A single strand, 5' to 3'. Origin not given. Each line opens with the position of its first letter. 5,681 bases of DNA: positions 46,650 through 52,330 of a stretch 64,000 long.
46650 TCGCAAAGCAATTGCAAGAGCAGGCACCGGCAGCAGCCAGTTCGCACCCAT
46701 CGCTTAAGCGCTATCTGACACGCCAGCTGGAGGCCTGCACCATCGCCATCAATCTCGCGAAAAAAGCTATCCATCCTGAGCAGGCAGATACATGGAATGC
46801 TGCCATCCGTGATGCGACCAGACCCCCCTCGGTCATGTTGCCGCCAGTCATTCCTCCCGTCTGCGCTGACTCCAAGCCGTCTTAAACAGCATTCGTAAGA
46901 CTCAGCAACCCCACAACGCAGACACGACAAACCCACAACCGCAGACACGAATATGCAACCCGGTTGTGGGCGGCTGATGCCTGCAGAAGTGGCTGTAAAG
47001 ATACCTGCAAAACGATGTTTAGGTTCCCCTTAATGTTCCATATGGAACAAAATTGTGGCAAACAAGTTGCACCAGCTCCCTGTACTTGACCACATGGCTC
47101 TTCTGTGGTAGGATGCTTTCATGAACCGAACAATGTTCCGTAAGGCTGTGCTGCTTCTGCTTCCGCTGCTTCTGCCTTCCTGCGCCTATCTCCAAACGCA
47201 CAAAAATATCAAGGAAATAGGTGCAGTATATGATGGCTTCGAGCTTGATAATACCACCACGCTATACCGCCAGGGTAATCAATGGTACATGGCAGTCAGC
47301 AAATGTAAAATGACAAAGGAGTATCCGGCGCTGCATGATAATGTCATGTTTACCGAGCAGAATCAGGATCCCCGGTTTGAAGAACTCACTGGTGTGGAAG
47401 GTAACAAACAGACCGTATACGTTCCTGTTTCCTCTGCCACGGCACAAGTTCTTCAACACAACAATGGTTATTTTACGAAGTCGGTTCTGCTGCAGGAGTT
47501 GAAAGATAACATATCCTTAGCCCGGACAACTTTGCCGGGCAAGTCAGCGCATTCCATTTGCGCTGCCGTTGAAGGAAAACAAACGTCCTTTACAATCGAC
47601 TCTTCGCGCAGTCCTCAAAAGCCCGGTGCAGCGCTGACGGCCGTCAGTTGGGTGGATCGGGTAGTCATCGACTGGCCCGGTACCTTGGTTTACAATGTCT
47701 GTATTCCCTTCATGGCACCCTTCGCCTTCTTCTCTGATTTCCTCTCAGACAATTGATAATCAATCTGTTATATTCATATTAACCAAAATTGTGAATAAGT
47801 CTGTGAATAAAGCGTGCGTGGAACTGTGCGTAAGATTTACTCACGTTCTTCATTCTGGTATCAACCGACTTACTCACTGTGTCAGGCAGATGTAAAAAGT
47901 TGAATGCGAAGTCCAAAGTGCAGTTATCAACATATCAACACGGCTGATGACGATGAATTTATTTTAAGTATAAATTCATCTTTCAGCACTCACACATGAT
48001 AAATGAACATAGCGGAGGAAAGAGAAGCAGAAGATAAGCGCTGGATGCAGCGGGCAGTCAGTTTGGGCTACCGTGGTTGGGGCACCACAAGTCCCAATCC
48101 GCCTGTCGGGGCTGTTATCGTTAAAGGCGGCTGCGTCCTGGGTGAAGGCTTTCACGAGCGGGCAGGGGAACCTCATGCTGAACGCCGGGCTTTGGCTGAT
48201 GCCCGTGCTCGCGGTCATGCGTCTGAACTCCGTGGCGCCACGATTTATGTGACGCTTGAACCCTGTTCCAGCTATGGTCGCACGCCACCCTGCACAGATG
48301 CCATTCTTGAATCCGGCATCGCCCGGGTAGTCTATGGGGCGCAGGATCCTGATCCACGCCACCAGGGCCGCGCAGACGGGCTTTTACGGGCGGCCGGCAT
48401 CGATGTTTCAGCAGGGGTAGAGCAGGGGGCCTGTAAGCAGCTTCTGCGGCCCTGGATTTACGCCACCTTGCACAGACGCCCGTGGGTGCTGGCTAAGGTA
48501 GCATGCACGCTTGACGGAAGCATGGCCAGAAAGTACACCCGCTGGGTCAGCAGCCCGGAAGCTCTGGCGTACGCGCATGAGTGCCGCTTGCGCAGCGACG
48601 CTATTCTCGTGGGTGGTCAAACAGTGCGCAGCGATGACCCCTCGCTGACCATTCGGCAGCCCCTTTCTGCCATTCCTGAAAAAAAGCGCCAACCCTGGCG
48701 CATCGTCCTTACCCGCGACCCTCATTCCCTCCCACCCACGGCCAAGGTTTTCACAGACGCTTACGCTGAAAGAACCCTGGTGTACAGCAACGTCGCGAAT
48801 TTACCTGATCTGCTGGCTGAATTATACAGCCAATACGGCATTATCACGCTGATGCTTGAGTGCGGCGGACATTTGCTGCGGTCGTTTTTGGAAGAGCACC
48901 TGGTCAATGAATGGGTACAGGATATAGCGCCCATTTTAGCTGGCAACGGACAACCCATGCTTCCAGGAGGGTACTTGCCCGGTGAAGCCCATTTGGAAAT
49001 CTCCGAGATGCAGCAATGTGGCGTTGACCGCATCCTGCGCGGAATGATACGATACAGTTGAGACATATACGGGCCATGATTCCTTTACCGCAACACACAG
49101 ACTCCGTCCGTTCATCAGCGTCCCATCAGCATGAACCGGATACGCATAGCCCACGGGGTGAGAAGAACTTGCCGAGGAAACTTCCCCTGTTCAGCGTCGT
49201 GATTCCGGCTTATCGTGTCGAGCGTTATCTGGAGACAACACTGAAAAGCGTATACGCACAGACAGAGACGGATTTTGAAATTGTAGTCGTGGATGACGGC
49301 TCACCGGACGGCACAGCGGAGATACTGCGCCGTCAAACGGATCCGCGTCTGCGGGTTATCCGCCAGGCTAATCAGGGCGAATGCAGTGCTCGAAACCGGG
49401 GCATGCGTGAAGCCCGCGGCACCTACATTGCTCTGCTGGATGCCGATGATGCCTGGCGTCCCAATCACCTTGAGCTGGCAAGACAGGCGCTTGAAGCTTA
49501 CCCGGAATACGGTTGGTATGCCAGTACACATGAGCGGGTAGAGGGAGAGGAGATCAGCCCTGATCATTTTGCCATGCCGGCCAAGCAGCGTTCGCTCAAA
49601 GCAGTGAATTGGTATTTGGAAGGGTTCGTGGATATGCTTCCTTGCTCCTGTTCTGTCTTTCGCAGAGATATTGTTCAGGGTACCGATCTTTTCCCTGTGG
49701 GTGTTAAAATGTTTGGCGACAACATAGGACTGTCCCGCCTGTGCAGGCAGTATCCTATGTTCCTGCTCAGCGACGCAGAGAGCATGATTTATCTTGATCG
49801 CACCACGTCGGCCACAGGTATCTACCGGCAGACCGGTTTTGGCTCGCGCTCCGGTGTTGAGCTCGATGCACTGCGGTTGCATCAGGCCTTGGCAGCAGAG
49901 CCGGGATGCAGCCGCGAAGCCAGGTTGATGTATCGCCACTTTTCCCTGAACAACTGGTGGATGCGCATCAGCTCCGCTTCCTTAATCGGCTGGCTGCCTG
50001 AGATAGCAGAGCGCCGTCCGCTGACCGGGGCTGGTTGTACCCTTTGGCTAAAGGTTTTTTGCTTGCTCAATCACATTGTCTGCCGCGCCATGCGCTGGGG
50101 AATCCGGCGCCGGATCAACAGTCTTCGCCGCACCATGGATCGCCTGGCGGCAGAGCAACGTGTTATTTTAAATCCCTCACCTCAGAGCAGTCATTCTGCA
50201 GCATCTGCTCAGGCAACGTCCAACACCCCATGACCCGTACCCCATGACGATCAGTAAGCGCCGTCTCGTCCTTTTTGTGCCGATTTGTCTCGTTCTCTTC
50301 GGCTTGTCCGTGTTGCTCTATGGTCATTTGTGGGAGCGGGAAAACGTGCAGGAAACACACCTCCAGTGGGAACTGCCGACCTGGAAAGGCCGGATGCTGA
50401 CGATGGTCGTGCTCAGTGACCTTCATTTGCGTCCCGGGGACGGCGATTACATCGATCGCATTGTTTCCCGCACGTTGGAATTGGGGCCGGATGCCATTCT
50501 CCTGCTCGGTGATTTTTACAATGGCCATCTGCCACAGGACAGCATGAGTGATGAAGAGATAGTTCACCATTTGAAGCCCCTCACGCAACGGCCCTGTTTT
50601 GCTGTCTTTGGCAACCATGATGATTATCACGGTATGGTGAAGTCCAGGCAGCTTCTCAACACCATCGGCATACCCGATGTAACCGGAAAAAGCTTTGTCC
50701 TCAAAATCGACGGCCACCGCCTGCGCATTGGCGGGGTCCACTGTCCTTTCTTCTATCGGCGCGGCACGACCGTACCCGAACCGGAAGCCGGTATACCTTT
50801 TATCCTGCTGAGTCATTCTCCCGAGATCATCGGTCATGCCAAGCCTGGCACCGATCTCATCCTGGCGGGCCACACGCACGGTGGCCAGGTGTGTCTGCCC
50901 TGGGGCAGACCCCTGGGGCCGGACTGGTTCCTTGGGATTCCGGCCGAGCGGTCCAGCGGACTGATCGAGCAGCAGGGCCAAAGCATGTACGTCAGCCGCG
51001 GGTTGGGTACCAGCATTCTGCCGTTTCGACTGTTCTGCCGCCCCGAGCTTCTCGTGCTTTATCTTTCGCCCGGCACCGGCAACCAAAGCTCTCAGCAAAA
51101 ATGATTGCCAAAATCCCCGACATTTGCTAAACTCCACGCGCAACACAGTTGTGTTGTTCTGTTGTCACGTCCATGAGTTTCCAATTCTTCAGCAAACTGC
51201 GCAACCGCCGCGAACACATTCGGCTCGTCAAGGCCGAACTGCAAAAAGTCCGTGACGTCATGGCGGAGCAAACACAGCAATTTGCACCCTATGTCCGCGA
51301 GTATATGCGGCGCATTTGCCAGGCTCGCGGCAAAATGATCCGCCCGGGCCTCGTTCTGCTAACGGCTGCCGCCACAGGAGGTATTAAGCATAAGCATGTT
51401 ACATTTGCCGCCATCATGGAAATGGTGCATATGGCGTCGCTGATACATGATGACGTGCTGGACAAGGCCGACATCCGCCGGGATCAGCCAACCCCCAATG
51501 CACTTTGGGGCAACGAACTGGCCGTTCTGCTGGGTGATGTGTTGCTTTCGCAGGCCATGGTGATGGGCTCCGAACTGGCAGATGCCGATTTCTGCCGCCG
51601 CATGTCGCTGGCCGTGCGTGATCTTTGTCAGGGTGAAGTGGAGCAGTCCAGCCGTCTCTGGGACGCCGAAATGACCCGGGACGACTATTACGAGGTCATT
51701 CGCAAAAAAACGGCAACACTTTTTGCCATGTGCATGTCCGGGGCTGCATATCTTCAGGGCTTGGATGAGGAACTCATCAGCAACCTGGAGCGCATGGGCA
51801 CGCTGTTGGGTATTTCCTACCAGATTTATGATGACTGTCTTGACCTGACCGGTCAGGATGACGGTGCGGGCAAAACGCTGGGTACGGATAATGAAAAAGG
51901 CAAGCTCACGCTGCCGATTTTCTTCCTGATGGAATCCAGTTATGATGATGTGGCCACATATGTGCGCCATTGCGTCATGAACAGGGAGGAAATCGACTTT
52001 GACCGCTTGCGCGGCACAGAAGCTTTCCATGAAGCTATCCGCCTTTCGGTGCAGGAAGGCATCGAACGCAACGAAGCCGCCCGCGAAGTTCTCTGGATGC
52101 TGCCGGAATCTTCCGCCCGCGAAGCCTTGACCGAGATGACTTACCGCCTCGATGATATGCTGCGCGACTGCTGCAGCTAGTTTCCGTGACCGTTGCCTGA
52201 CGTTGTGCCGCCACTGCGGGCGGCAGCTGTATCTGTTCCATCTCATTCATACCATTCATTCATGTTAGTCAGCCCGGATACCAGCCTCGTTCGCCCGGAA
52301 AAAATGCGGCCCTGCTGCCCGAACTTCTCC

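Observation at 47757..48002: Probable chromosomal replication origin far from dnaA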

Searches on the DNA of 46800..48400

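Call 15: search_rna_families(source=window, start=46800, end=48400, threshold=evalue, max_evalue=1)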
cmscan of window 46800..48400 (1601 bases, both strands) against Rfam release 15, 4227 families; matches with E-value up to 1: 1.
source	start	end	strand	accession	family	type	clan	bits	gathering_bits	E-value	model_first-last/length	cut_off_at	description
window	46839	46970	-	RF02932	Betaproteobacteria-1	Gene; sRNA;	-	18.6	49.4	0.84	1-120/120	no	Betaproteobacteria-1 RNA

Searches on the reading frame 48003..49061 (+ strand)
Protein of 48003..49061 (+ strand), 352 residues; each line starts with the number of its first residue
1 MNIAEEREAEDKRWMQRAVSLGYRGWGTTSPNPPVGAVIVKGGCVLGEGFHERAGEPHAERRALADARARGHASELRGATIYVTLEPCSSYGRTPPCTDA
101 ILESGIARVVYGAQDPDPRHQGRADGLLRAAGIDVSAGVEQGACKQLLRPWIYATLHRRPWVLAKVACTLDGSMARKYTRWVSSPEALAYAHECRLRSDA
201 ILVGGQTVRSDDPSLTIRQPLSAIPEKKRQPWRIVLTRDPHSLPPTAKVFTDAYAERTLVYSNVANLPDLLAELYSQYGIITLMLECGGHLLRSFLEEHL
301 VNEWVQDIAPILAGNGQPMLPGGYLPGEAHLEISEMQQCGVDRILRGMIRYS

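Call 10: search_protein_families(library=ncbifam, proteins=[window:48003-49061:+])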
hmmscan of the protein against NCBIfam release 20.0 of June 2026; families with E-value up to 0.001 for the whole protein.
window:48003-49061:+ (352 aa): 8 families
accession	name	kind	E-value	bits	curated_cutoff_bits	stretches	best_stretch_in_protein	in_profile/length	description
TIGR00326.1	eubact_ribD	equivalog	5.5e-82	275.7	156.35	1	15-316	1-309/343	bifunctional diaminohydroxyphosphoribosylaminopyrimidine deaminase/5-amino-6-(5-phosphoribosylamino)uracil reductase RibD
NF008052.0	PRK10786.1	equivalog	2.6e-59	200.8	500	1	10-239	2-235/367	bifunctional diaminohydroxyphosphoribosylaminopyrimidine deaminase/5-amino-6-(5-phosphoribosylamino)uracil reductase RibD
TIGR00227.1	ribD_Cterm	domain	6.2e-31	107.6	150.15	2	159-261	2-100/216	riboflavin-specific deaminase C-terminal domain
TIGR01508.1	rib_reduct_arch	equivalog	1.7e-24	86.2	186.45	2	160-261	1-95/210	2,5-diamino-6-(ribosylamino)-4(3H)-pyrimidinone 5'-phosphate reductase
NF008113.2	PRK10860.1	equivalog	1.4e-15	57.5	150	1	7-148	3-144/165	tRNA adenosine(34) deaminase TadA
NF010664.0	PRK14059.1-2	equivalog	6.8e-05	22.6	226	0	274-320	179-225/257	pyrimidine reductase family protein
NF041025.1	antiphage_deaminase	equivalog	9.4e-05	21.4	400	1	58-111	339-385/437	anti-phage dCTP deaminase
NF010663.0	PRK14059.1-1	equivalog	0.00016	21.1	184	0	278-321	176-219/253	pyrimidine reductase family protein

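Call 11: search_protein_families(library=pfam, proteins=[window:48003-49061:+])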
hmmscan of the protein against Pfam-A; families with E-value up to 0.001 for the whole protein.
window:48003-49061:+ (352 aa): 4 families
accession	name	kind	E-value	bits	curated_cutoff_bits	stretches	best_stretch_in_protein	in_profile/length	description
PF01872.23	RibD_C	-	4.5e-33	115.2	24.1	1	160-342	1-194/197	RibD C-terminal domain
PF00383.29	dCMP_cyt_deam_1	-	1.1e-21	77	25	1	10-112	3-101/102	Cytidine and deoxycytidylate deaminase zinc-binding region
PF14437.12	MafB19-deam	-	1.7e-13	51.1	27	1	11-117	3-105/142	MafB19-like deaminase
PF18785.7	Inv-AAD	-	0.00076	19.8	26.5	0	42-136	9-115/129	Invertebrate-AID/APOBEC-deaminase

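Call 12: find_related_loci(query=window:48003-49061:+, collection=genome_contigs, flank=6000)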
Query window:48003-49061:+ (352 aa) in genome_contigs; peptide patterns used: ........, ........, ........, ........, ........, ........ (x = any residue, [..] = any of these).
92 stretches matched a pattern; 44 encode a relative of the query (tblastn E <= 1e-3); 44 distinct loci.
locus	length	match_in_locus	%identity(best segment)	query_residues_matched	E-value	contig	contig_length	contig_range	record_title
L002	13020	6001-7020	61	10-349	4e-136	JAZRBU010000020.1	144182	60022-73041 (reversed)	MAG: Akkermansia sp. isolate T1900045124_TC20190118.MAGScoT_cleanbin_000006 SGB_4857_k141_986200, whole genome shotgun s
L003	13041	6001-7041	46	8-351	4e-102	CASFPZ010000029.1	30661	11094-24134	uncultured Akkermansia sp. isolate O67_L3_321321_idba_bin.156 genome assembly, contig: O67_L3_321321_idba_bin.156.fa_sca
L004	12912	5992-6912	45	1-313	9e-80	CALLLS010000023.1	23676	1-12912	MAG: uncultured Verrucomicrobiales bacterium isolate L3_Bin_METABAT__49_1 genome assembly, contig: c_000001519708_partia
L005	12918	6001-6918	43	7-322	9e-65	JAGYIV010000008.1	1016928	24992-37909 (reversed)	MAG: Terrimicrobiaceae bacterium isolate M30B24 contig_3090, whole genome shotgun sequence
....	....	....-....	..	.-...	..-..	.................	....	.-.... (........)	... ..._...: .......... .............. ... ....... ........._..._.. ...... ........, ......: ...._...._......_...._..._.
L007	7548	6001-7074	37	8-342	2e-58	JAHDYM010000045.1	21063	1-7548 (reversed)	MAG: Gammaproteobacteria bacterium isolate PRO10 NODE_3415_length_21063_cov_10.609149, whole genome shotgun sequence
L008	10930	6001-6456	36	1-152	1e-17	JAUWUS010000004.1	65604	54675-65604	MAG: Gammaproteobacteria bacterium isolate CSMAG_2612 CSMAG_2612_k141_1090812_length_65604_cov_7.8232, whole genome shot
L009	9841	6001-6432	38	9-152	3e-17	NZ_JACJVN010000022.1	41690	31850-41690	Cohnella lubricantis strain DSM 103658 contig_22, whole genome shotgun sequence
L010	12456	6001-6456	34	1-152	9e-17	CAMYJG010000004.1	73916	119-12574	MAG: uncultured Ectothiorhodospiraceae bacterium isolate ES_Gamma_069 genome assembly, contig: scaffold_106, whole genom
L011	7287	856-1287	36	9-152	3e-16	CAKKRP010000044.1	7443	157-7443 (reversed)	Gammaproteobacteria bacterium isolate Hainich-H32-bin001-1 genome assembly, contig: H32-bin001_1_Hain_H32_02um_R1_5817_l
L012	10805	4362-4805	36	6-154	1e-15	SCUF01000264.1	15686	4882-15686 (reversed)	MAG: Betaproteobacteria bacterium isolate FW602_bin.24 FW602_bin.24-67487, whole genome shotgun sequence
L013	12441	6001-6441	35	9-159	2e-15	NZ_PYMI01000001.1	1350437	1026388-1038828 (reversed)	Photobacterium ganghwense strain JCM 12487 CFSAN065508_1, whole genome shotgun sequence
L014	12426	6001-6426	34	11-152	3e-15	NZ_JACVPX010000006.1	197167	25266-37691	Polynucleobacter sp. Tro8-14-1 NODE_6_length_197167_cov_147.295488, whole genome shotgun sequence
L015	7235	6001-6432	37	11-154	5e-15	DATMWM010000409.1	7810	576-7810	MAG TPA_asm: Rhodocyclaceae bacterium isolate SMAG_U13094 k141_277890, whole genome shotgun sequence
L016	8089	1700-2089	38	1-121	1e-14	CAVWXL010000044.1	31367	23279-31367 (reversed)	MAG: uncultured Gammaproteobacteria bacterium isolate MFD03551.bin.2.83 genome assembly, contig: contig_87585, whole gen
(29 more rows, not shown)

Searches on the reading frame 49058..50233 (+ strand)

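Call 10: search_protein_families(library=ncbifam, proteins=[window:49058-50233:+])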
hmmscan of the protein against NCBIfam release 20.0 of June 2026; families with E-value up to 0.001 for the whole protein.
window:49058-50233:+ (391 aa): 23 families
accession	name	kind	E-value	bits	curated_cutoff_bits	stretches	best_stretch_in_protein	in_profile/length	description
NF047683.1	TeichurnBiosyTuaG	equivalog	3e-24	86.1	400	1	41-140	4-106/252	teichuronic acid biosynthesis protein TuaG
NF007482.0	PRK10073.1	equivalog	9.4e-24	84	423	1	43-136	6-101/334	glycosyltransferase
NF041875.1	EPS_EpsD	equivalog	8.1e-23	81.3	370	1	46-139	2-98/325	exopolysaccharide biosynthesis glycosyltransferase EpsD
TIGR03937.1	PgaC_IcaA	equivalog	1.6e-16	60.3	422.3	1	33-152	35-157/407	poly-beta-1,6-N-acetyl-D-glucosamine synthase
NF038302.1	EPS_HpsE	equivalog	3.8e-16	59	300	1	45-158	3-124/307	hormogonium polysaccharide biosynthesis glycosyltransferase HpsE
TIGR03965.1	mycofact_glyco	equivalog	1.6e-15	56.9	280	1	42-140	73-174/467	mycofactocin biosynthesis glycosyltransferase MftF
NF050050.1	ProtGlycPglI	equivalog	1.6e-13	50.7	500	1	43-139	2-102/306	GalNAc(5)-diNAcBac-PP-undecaprenol beta-1,3-glucosyltransferase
TIGR04283.1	glyco_like_mftF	equivalog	2.3e-13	50.3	182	1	46-149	2-102/221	TIGR04283 family arsenosugar biosynthesis glycosyltransferase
TIGR04017.1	WcaA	equivalog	3.6e-13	49.8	495.75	1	42-141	4-106/279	colanic acid biosynthesis glycosyltransferase WcaA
NF007453.0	PRK10018.1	equivalog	4.7e-13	49.4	382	1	42-140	5-106/280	colanic acid biosynthesis glycosyltransferase WcaA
NF053739.1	GlytfEpsEBac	equivalog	1.7e-12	46.9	450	1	44-152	2-114/265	glycosyltransferase EpsE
NF038299.1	EPS_HpsN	equivalog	2.7e-10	39.7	425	1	44-156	2-117/317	hormogonium polysaccharide biosynthesis glycosyltransferase HpsN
TIGR04009.1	wcaE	equivalog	6e-10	38.8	369.2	1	44-144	2-106/248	colanic acid biosynthesis glycosyltransferase WcaE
NF041394.1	GtaseAglG_Halo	equivalog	4.5e-09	36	440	1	46-139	4-101/304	glucosyl-dolichyl phosphate glucuronosyltransferase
NF007986.1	PRK10714.1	equivalog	5.3e-08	32.2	529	1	45-138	8-108/316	undecaprenyl-phosphate 4-deoxy-4-formamido-L-arabinose transferase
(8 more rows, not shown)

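Call 11: search_protein_families(library=pfam, proteins=[window:49058-50233:+])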
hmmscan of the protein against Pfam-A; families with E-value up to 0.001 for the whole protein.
window:49058-50233:+ (391 aa): 5 families
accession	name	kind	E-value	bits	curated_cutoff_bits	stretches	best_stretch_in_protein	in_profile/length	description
PF00535.33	Glycos_transf_2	-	3.4e-34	118.6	23.3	1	46-205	1-163/168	Glycosyl transferase family 2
PF13641.12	Glyco_tranf_2_3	-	4.6e-14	53.4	27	1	45-224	3-189/230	Glycosyltransferase like family 2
PF10111.15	Glyco_tranf_2_2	-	4.8e-11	43.1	27.3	1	46-139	1-100/276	Glycosyltransferase like family 2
PF13704.12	Glyco_tranf_2_4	-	0.00018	22.3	27.5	1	74-131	21-82/98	Glycosyl transferase family 2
PF11316.14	Rhamno_transf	-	0.00057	19.8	23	0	53-148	39-142/235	Putative rhamnosyl transferase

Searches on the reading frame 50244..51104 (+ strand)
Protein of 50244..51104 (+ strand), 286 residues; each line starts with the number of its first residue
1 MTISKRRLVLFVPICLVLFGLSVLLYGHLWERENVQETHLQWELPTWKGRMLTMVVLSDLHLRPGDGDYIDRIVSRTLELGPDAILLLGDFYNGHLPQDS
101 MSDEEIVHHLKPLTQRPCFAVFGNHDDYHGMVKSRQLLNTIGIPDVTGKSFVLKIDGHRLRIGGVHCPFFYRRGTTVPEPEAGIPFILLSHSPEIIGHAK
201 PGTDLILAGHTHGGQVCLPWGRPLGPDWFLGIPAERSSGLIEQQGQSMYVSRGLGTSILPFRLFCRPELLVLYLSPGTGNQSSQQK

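Call 10: search_protein_families(library=ncbifam, proteins=[window:50244-51104:+])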
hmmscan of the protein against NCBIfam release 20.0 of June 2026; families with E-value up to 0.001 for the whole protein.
window:50244-51104:+ (286 aa): 7 families
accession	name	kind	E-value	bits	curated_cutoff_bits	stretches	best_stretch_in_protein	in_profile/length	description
NF008460.0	PRK11340.1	equivalog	3.5e-26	92.2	188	1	3-274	3-270/271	phosphodiesterase YaeI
NF033458.1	lipid_A_LpxG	equivalog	2.7e-23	82.8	350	2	183-274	222-318/321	UDP-2,3-diacylglucosamine diphosphatase LpxG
TIGR04123.1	P_estr_lig_assc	hypoth_equivalog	0.00043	19.7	150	0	71-127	54-110/207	ligase-associated DNA damage response endonuclease PdeM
NF003743.0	PRK05340.1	equivalog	0.00051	19.3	134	1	53-126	3-82/242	UDP-2,3-diacylglucosamine diphosphatase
TIGR00619.1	sbcd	subfamily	0.00055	19.8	77.65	1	75-143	33-103/252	exonuclease subunit SbcD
TIGR00040.1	yfcE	subfamily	0.0007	19.7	56.25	0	55-212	4-116/158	YfcE family phosphodiesterase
TIGR04168.1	TIGR04168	hypoth_equivalog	0.00086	18.8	200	0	79-133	3-48/269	TIGR04168 family protein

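Call 11: search_protein_families(library=pfam, proteins=[window:50244-51104:+])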
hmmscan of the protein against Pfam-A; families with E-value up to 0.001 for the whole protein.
window:50244-51104:+ (286 aa): 2 families
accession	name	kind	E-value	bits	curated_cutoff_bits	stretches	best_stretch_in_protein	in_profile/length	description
PF00149.33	Metallophos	-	3e-12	47.8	21.5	1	54-213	3-190/191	Calcineurin-like phosphoesterase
PF12850.12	Metallophos_2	-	1.8e-07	31.8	27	1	54-212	3-117/154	Calcineurin-like phosphoesterase superfamily domain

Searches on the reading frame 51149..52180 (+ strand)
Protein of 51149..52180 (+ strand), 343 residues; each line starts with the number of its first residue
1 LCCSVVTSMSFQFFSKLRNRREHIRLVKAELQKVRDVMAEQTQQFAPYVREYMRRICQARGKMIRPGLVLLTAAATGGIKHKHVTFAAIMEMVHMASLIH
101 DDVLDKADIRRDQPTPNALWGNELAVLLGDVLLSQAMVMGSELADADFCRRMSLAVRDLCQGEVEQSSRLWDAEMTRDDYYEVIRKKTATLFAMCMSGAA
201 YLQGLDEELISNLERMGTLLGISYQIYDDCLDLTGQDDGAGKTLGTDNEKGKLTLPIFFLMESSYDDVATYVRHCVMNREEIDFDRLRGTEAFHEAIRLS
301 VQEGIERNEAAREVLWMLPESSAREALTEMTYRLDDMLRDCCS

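Call 10: search_protein_families(library=ncbifam, proteins=[window:51149-52180:+])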
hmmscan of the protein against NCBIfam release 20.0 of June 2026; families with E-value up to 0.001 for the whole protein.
window:51149-52180:+ (343 aa): 16 families
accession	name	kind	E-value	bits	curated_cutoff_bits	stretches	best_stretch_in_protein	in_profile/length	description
TIGR02749.1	prenyl_cyano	equivalog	2.4e-55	187.8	383.2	1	24-331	7-314/322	solanesyl diphosphate synthase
TIGR02748.1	GerC3_HepT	equivalog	3.3e-51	174.3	456.55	1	27-332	9-312/319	heptaprenyl diphosphate synthase component II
NF040698.1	IdsA_Meth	equivalog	1.3e-49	169.2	468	1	29-330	9-319/328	short chain isoprenyl diphosphate synthase IdsA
NF041169.1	f2_encap_cargo4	exception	2.8e-47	161.6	450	1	25-327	10-322/334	family 2 encapsulin nanocompartment cargo protein polyprenyl transferase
NF008140.0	PRK10888.1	equivalog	7.7e-47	160.2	412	1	25-330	8-314/323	octaprenyl diphosphate synthase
NF045628.1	HxpDPsynlarge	equivalog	1.1e-42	146.2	500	1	29-334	3-306/311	hexaprenyl-diphosphate synthase large subunit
NF042417.1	NPPPS_Mycobact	equivalog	1e-39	136.5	600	1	25-329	20-325/335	nonaprenyl/(2E,6E)-farnesyl/geranylgeranyl diphosphat synthase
NF045485.1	FPPsyn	subfamily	4.5e-38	131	275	1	36-283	14-270/288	farnesyl diphosphate synthase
NF045549.1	GGPPsyn_IdsB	equivalog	6.8e-38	130.6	475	1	59-268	63-276/346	geranylgeranyl diphosphate synthase IdsB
NF040627.1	GFPS_Meth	equivalog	4.1e-36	124.9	600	1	49-240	28-217/285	geranylfarnesyl diphosphate synthase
NF041003.1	GGPP_syn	equivalog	4.5e-34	118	500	1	32-281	11-267/326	geranylgeranyl diphosphate synthase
NF045685.1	GGPPSynCrtE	equivalog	2.3e-31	108.9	460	1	44-275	24-267/293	geranylgeranyl diphosphate synthase CrtE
NF040789.2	gerfarn_diphsyn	equivalog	1.6e-24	86.8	560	1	54-330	39-336/345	geranylfarnesyl diphosphate synthase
NF007877.0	PRK10581.1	equivalog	8.1e-20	71.2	321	1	32-266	16-261/299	(2E,6E)-farnesyl diphosphate synthase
NF040936.1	hexpp_archaea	equivalog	3.9e-19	69.1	400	1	54-239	34-211/275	hexaprenyl pyrophosphate synthase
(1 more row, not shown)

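Call 11: search_protein_families(library=pfam, proteins=[window:51149-52180:+])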
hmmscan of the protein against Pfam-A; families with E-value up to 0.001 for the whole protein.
window:51149-52180:+ (343 aa): 1 family
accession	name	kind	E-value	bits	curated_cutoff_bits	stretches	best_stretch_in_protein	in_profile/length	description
PF00348.22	polyprenyl_synt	-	1.5e-59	201.7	27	1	48-280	3-238/251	Polyprenyl synthetase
